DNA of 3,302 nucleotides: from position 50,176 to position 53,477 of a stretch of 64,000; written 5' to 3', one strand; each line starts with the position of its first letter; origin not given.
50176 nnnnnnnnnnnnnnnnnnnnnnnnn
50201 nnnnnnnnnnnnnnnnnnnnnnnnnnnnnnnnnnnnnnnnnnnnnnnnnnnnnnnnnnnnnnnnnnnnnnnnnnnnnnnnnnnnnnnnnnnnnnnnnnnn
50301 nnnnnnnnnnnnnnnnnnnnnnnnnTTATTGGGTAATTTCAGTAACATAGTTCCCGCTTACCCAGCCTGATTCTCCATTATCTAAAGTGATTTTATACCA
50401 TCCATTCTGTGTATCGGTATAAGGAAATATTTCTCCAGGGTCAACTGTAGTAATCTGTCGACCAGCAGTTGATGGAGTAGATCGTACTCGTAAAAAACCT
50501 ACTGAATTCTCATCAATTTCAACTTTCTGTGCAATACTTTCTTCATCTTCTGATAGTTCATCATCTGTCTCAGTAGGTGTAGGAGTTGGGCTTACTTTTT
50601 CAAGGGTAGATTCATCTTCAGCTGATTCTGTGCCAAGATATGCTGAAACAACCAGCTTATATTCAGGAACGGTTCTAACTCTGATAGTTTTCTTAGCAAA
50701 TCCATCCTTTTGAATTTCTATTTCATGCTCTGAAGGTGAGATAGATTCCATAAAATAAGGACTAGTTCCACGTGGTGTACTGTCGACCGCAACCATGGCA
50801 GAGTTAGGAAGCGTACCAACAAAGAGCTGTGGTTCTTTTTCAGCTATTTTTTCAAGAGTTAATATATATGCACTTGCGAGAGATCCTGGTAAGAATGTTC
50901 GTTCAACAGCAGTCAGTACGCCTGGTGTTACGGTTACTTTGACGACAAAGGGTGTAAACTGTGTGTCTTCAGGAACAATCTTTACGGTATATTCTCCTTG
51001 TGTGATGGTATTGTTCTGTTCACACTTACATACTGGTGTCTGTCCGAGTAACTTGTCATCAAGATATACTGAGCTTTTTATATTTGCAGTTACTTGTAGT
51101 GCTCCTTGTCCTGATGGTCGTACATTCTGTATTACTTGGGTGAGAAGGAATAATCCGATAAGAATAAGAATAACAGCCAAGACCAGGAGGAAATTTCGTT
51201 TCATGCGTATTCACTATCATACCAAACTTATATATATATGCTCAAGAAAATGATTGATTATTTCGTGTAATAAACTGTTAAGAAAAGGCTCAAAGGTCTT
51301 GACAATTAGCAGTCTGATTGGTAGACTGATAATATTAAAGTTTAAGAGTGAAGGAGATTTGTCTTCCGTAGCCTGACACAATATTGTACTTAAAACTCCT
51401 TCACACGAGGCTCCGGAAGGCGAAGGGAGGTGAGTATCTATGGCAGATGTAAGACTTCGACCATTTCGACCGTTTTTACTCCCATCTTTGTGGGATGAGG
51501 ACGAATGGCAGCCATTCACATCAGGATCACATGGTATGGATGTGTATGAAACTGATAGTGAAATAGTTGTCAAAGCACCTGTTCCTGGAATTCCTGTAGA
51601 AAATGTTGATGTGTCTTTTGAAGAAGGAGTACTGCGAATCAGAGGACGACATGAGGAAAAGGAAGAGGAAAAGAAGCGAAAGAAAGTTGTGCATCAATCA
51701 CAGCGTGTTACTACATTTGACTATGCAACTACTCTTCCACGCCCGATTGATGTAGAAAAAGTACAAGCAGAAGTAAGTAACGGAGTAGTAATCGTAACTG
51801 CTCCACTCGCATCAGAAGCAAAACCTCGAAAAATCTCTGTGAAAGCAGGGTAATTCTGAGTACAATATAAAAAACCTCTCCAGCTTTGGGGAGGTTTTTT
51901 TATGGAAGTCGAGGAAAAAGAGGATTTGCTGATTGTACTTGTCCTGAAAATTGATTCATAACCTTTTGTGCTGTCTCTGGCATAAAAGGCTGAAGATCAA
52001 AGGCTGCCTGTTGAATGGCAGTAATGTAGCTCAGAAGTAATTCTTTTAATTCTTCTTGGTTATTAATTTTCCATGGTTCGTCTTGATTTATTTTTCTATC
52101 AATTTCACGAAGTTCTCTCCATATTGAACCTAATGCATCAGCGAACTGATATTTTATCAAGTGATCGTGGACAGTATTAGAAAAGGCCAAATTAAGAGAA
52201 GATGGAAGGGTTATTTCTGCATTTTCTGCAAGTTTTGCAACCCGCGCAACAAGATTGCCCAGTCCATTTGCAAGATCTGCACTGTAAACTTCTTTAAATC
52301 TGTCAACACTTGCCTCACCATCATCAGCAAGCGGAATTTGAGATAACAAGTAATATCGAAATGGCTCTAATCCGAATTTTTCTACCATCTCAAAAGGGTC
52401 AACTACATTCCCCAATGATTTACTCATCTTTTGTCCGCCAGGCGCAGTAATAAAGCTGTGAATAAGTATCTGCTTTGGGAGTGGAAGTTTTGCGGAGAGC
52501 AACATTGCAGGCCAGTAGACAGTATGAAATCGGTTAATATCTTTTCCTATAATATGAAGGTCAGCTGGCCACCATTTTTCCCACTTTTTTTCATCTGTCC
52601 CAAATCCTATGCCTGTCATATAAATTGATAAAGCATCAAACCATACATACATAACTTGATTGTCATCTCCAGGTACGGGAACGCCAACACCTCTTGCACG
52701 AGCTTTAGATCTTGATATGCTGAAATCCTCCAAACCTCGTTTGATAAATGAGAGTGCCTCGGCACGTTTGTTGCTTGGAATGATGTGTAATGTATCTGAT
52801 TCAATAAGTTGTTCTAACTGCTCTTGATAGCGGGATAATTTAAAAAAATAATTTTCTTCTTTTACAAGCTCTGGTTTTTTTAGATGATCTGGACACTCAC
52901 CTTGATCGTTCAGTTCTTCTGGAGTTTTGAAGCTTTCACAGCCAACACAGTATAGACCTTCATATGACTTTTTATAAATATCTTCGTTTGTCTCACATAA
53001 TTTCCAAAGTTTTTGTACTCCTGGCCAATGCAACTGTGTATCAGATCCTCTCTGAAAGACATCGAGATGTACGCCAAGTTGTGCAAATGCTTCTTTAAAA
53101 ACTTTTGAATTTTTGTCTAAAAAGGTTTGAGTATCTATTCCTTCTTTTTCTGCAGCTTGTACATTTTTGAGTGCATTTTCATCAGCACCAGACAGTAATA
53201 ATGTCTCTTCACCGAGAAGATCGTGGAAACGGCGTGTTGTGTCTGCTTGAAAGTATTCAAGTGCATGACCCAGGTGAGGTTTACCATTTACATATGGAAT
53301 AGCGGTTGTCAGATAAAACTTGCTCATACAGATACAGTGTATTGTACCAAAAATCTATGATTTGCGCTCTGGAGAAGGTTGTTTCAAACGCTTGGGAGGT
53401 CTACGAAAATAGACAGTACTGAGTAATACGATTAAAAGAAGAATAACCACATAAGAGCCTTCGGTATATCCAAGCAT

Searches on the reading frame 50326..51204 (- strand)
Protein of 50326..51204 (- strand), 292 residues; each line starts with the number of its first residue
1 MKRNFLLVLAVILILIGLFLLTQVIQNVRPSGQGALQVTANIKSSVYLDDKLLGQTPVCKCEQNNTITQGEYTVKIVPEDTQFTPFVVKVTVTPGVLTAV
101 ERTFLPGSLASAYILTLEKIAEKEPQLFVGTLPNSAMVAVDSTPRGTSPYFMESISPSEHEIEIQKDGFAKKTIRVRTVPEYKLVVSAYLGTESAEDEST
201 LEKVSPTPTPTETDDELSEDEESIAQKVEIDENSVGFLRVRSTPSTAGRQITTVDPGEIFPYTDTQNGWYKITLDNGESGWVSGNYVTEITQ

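Call 40: search_protein_families(library=pfam, proteins=[window:50326-51204:-], max_evalue=0.001)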
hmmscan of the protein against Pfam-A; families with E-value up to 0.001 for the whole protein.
window:50326-51204:- (292 aa): 3 families
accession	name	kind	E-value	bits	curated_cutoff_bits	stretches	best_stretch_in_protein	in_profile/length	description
PF08239.17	SH3_3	-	6.1e-16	58.8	27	1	237-287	2-53/54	Bacterial SH3 domain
PF08308.17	PEGA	-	3.3e-11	43.4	20.8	1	126-183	3-62/71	PEGA domain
PF06347.19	SH3_4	-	0.00022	21.3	24.1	1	238-283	5-50/56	Bacterial SH3 domain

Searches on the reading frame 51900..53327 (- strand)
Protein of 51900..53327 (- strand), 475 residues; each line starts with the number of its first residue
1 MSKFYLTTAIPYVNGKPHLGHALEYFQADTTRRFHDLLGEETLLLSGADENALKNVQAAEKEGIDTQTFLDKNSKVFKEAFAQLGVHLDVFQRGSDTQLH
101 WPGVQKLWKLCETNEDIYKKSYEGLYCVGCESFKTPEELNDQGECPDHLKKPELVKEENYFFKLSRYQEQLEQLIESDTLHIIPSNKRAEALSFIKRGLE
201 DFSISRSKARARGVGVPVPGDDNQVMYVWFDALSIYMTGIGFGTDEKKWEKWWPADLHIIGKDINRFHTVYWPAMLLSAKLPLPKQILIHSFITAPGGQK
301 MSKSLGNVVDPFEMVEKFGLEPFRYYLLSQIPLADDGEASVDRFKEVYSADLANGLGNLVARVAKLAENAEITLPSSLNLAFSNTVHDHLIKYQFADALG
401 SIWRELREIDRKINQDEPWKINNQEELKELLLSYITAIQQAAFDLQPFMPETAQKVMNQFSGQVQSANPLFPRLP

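Call 40: search_protein_families(library=pfam, proteins=[window:51900-53327:-], max_evalue=0.001)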
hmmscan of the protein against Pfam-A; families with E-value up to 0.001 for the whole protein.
window:51900-53327:- (475 aa): 3 families
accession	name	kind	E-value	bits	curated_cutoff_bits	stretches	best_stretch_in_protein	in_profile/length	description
PF09334.17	tRNA-synt_1g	-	7e-92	308.6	20.1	2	150-363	174-390/391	tRNA synthetases class I (M)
PF00133.28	tRNA-synt_1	-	1.5e-29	103.5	22.7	2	222-330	295-405/414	tRNA synthetases class I (I, L, M and V)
PF01406.26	tRNA-synt_1e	-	3.3e-08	33.7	27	1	278-330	231-283/301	tRNA synthetases class I (C) catalytic domain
